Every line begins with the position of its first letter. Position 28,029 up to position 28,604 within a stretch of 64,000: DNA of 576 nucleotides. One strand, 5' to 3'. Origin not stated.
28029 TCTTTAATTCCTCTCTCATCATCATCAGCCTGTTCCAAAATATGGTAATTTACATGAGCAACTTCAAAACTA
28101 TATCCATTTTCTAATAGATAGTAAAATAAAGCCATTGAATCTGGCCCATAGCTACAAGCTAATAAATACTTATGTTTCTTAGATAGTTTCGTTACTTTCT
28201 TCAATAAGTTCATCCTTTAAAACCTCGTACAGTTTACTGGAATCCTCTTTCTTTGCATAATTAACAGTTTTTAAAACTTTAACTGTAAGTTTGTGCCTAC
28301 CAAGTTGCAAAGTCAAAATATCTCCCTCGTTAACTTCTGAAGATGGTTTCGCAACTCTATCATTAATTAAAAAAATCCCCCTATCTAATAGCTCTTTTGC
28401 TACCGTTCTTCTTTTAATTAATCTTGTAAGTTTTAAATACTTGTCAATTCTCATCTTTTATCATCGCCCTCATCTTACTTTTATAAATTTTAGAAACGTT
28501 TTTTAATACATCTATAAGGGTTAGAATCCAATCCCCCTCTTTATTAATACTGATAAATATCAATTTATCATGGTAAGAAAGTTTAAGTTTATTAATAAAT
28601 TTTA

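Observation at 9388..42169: Dispersed 18-nt intergenic motif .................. (4 exact copies, 1-2 degenerate)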

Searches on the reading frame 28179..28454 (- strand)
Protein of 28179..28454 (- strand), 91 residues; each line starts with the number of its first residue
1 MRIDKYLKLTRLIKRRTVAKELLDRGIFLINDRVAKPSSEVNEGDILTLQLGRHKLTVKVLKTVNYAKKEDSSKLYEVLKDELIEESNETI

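Call 74: find_encoding_contigs(protein=window:28179-28454:-, flank=10000, max_places=8)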
Protein window:28179-28454:- (91 aa): 24 contigs read that carry it; 8 places shown.
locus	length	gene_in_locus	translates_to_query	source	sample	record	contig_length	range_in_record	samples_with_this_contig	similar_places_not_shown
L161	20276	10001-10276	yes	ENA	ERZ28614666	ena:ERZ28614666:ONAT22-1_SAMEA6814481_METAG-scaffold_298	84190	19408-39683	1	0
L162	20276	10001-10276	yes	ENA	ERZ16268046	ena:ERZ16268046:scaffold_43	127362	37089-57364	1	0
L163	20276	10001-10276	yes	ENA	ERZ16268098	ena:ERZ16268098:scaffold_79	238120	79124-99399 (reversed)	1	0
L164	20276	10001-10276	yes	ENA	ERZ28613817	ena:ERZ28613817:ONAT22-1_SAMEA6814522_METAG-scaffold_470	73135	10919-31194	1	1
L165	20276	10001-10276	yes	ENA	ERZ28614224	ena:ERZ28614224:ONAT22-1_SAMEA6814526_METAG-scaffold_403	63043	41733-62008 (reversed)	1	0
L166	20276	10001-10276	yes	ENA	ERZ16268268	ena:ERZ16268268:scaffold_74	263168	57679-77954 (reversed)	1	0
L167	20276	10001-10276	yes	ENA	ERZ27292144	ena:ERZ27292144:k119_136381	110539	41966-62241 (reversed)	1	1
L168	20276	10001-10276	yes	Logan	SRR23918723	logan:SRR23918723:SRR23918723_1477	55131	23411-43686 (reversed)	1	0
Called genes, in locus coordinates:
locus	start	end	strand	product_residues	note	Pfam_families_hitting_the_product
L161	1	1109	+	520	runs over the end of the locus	PF00370:FGGY_N, PF02782:FGGY_C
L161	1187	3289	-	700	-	PF00664:ABC_membrane, PF00005:ABC_tran (weak), PF02463:SMC_N (faint), PF00004:AAA (faint), PF00005:ABC_tran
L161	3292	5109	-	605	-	PF00664:ABC_membrane, PF00005:ABC_tran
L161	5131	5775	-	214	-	PF00440:TetR_N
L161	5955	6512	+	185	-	PF01195:Pept_tRNA_hydro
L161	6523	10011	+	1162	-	PF17757:UvrB_inter, PF02559:CarD_TRCF_RID, PF00270:DEAD, PF00271:Helicase_C, PF03461:TRCF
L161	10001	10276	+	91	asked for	PF01479:S4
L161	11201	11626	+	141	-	-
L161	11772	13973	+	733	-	PF00004:AAA, PF07728:AAA_5 (faint), PF17862:AAA_lid_3, PF01434:Peptidase_M41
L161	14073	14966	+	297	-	PF01207:Dus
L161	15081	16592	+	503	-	PF01336:tRNA_anti-codon, PF00152:tRNA-synt_2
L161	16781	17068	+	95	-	PF01250:Ribosomal_S6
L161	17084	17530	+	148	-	PF00436:SSB, PF22657:SSB_1 (weak)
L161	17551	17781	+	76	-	PF01084:Ribosomal_S18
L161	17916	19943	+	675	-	PF24898:GGDEF_GdpP, PF01368:DHH, PF02272:DHHA1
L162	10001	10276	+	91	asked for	PF01479:S4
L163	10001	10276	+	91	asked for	PF01479:S4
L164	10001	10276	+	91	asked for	PF01479:S4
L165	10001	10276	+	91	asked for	PF01479:S4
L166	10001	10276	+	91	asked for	PF01479:S4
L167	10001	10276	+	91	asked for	PF01479:S4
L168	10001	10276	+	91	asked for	PF01479:S4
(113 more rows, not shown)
